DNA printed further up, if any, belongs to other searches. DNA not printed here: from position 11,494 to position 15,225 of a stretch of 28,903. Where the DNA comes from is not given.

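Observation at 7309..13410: Two-level repeat architecture: alternating A/B ~200-aa subrepeats whose Cys pairs are kept or lost together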

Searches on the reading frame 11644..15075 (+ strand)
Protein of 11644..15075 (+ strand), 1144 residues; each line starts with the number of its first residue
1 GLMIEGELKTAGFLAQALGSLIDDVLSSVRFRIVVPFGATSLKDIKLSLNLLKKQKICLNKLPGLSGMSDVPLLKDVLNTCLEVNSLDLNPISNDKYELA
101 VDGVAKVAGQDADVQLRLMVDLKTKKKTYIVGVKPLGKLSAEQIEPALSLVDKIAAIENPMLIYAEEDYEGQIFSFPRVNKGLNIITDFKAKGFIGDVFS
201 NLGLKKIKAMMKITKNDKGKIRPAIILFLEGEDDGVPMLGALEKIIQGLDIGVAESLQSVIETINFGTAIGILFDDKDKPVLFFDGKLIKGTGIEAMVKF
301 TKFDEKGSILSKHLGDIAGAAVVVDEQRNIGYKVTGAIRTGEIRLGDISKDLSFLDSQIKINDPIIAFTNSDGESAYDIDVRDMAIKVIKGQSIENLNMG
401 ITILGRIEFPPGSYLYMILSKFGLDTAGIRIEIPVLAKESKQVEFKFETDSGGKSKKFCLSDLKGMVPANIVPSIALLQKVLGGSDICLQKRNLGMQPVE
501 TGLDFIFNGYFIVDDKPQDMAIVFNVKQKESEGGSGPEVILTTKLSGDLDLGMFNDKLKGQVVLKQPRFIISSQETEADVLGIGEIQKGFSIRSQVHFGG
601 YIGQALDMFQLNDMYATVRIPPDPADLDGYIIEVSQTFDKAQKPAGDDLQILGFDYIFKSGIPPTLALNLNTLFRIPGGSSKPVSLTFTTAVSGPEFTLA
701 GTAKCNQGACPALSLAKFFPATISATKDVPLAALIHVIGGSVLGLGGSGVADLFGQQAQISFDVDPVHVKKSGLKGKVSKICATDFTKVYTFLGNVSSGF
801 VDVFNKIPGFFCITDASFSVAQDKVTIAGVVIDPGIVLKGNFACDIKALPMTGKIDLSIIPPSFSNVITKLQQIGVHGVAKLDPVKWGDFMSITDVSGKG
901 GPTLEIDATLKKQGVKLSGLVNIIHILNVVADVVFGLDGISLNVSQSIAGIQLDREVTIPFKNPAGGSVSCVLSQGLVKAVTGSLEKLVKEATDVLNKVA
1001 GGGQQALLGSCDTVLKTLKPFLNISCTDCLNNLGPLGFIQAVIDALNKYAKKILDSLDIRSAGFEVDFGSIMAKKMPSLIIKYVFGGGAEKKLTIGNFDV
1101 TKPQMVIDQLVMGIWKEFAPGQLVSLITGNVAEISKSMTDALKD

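Call 60: search_solved_structures(query=A4, max_evalue=1)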
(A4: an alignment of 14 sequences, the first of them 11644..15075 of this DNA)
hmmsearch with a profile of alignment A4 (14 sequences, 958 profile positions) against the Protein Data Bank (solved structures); distinct sequences matched with E-value up to 1: 6.
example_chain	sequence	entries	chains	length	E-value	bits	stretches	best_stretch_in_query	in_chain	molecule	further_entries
2lch_A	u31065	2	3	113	0.12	13.7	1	775-854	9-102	Protein OR38 | computationally designed four-helix bundle protein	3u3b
1bp1_A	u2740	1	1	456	0.16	13.3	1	694-819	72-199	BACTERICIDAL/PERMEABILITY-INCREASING PROTEIN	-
4uos_A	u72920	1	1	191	0.16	13.3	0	775-852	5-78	DESIGNED HELICAL BUNDLE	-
8gji_A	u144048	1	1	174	0.17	13.2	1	783-945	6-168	GCG binder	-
1ewf_A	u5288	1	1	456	0.22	12.8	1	694-818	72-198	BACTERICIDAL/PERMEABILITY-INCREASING PROTEIN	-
1eq1_A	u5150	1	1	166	0.65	11.3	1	817-940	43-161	APOLIPOPHORIN-III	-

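Call 62: search_solved_structures(query=A4, max_evalue=0.25, show_alignments=5)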
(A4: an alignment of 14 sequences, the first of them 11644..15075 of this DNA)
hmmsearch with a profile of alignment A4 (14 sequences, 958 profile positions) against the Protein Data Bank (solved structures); distinct sequences matched with E-value up to 0.25: 5.
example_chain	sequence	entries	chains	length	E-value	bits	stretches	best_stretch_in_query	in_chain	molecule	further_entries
2lch_A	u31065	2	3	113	0.12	13.7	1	775-854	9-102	Protein OR38 | computationally designed four-helix bundle protein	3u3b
1bp1_A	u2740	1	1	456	0.16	13.3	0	694-819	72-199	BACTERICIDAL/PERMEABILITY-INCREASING PROTEIN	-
4uos_A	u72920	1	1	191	0.16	13.3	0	775-852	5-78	DESIGNED HELICAL BUNDLE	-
8gji_A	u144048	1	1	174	0.17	13.2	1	783-945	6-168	GCG binder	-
1ewf_A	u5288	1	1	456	0.22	12.8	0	694-818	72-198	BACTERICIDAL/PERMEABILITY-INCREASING PROTEIN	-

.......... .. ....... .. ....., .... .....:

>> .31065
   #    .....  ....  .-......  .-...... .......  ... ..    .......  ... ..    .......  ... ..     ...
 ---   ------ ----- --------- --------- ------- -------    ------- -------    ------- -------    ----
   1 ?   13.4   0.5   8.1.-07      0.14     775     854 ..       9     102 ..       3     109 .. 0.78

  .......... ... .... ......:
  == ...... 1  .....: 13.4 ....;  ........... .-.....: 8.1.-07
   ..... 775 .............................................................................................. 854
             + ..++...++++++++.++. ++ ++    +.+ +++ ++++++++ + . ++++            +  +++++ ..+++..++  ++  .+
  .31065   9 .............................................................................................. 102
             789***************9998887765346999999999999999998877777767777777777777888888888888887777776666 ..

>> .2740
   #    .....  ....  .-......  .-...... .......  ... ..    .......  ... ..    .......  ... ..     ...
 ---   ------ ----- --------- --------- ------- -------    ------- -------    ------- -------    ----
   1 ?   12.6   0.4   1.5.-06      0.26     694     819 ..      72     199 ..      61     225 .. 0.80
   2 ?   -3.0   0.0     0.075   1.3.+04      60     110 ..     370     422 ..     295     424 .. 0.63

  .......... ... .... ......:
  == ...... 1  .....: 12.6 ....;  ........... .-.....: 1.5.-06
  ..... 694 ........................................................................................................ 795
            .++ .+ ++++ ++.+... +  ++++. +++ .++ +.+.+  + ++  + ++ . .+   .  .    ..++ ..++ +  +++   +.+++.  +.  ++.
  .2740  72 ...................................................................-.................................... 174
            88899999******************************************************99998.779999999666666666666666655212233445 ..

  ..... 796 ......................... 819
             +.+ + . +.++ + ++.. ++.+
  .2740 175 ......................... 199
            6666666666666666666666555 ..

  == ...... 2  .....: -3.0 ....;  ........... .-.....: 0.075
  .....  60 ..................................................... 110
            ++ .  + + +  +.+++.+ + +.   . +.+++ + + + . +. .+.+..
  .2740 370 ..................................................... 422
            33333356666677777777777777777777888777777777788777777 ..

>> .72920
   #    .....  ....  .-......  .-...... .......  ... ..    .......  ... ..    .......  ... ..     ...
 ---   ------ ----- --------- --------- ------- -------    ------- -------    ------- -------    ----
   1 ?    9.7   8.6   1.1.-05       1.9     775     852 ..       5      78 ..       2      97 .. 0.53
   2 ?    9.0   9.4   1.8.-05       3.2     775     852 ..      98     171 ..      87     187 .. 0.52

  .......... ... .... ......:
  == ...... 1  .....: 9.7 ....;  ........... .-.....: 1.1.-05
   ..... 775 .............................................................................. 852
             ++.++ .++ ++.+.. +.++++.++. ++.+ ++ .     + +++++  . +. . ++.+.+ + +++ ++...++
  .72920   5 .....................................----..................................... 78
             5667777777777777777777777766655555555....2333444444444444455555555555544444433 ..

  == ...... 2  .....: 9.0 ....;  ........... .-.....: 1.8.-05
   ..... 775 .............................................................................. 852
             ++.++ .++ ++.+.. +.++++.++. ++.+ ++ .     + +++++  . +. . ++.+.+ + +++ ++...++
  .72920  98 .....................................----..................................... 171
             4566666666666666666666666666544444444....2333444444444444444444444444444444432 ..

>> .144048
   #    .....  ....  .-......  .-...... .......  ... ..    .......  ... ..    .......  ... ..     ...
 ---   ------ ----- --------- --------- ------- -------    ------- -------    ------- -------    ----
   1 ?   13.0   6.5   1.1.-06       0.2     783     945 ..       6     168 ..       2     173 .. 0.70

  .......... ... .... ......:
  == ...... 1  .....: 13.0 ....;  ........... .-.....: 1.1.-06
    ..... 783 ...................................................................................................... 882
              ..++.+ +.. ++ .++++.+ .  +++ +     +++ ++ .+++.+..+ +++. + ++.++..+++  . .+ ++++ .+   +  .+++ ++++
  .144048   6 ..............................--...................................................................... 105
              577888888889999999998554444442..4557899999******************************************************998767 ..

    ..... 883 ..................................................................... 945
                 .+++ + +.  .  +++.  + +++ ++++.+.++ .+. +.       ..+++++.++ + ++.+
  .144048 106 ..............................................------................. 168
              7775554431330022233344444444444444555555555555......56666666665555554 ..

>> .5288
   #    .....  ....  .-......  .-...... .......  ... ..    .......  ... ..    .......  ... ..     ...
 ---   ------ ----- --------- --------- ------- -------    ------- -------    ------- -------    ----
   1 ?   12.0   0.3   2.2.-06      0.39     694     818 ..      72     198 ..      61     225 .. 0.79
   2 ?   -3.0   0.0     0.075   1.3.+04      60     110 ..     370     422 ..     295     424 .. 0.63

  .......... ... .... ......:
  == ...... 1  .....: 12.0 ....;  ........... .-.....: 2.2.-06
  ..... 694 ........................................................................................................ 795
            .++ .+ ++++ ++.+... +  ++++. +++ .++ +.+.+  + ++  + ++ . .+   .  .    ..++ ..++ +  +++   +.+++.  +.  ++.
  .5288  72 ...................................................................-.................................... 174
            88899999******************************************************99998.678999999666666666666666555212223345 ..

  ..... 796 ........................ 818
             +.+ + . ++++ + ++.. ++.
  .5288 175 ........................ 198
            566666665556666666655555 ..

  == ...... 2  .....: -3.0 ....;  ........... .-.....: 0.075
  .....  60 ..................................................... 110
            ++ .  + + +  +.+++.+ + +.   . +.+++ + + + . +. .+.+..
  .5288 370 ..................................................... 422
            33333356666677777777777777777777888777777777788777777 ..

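Call 73: predict_structure(alignment_id=A4)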
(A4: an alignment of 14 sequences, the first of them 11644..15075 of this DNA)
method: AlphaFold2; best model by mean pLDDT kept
length: 1144 residues; sequences in the alignment: 14
mean_pLDDT: 74.4   pTM: 0.47
mean pLDDT of the five models: 74.4, 74.2, 72.6, 69.4, 67.6
residues with pLDDT >= 90: 36; 70-90: 778; 50-70: 256; < 50: 74
segments of 3 or more residues with pLDDT < 50: 306-319, 451-453, 531-534, 1000-1022, 1027-1033, 1126-1144
pLDDT, mean of each block of 10 residues (from residue 1): 70 57 59 76 69 75 74 80 81 76 82 86 78 82 82 85 82 74 85 83 78 76 82 62 61 58 66 87 78 76 57 47 56 82 76 78 85 85 80 80 85 76 74 75 70 62 72 78 76 74 81 80 77 63 86 78 88 74 77 87 74 85 78 81 72 82 77 64 69 72 72 70 82 76 78 82 74 84 74 57 74 87 75 82 78 87 64 79 87 88 86 84 85 84 80 86 82 77 75 61 44 47 48 56 67 74 85 81 75 77 71 65 48 35 31
secondary structure, 60 per line:
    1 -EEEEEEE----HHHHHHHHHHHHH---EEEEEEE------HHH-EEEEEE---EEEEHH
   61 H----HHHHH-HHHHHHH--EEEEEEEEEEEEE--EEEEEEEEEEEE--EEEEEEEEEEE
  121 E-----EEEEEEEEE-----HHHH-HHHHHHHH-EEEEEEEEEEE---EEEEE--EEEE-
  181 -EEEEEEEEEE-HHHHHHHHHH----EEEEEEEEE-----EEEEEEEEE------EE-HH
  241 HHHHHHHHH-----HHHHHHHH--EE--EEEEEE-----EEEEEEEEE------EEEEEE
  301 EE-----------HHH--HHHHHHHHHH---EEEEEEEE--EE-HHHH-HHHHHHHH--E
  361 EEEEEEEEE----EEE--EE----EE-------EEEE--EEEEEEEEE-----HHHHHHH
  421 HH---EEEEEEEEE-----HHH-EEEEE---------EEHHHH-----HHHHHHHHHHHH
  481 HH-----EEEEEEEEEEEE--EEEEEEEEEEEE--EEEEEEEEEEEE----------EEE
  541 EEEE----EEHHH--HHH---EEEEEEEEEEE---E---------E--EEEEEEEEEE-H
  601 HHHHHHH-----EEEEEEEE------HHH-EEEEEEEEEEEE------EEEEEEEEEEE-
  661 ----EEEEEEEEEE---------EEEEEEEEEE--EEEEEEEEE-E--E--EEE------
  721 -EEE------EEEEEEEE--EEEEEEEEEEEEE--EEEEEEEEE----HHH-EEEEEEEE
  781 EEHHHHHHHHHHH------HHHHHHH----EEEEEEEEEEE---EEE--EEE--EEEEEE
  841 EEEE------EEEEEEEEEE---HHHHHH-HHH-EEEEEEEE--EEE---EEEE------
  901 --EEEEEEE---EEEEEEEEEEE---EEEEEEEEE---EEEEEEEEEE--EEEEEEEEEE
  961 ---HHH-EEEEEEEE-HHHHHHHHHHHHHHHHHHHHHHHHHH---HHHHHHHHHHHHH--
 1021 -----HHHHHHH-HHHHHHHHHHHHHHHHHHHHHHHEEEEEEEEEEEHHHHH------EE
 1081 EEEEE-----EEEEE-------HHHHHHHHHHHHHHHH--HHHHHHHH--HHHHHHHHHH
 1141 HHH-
elements in order (helices of 4 or more, strands of 3 or more residues): E2-8 H13-25 E29-35 E46-51 E55-58 H66-70 H72-78 E81-93 E96-107 E110-121 E127-135 H141-144 H146-153 E155-165 E169-173 E176-179 E182-191 H193-202 E207-215 E221-229 H239-249 H255-262 E269-274 E280-288 E295-302 H319-328 E332-339 H345-348 H350-357 E360-369 E374-376 E394-397 E400-408 H414-422 E426-434 E444-448 H460-463 H469-482 E488-499 E502-513 E516-527 E538-544 E562-572 E589-598 H600-607 E613-620 E631-642 E649-659 E665-674 E684-693 E696-704 E712-714 E722-724 E731-738 E741-753 E756-764 E773-782 H783-793 H800-806 E811-821 E825-827 E830-832 E835-844 E851-860 H864-869 E875-882 E885-887 E891-894 E903-909 E913-923 E927-935 E939-948 E951-960 E968-975 H977-1002 H1006-1018 H1026-1032 H1034-1056 E1057-1067 H1068-1072 E1079-1085 E1091-1095 H1103-1118 H1121-1128 H1131-1143
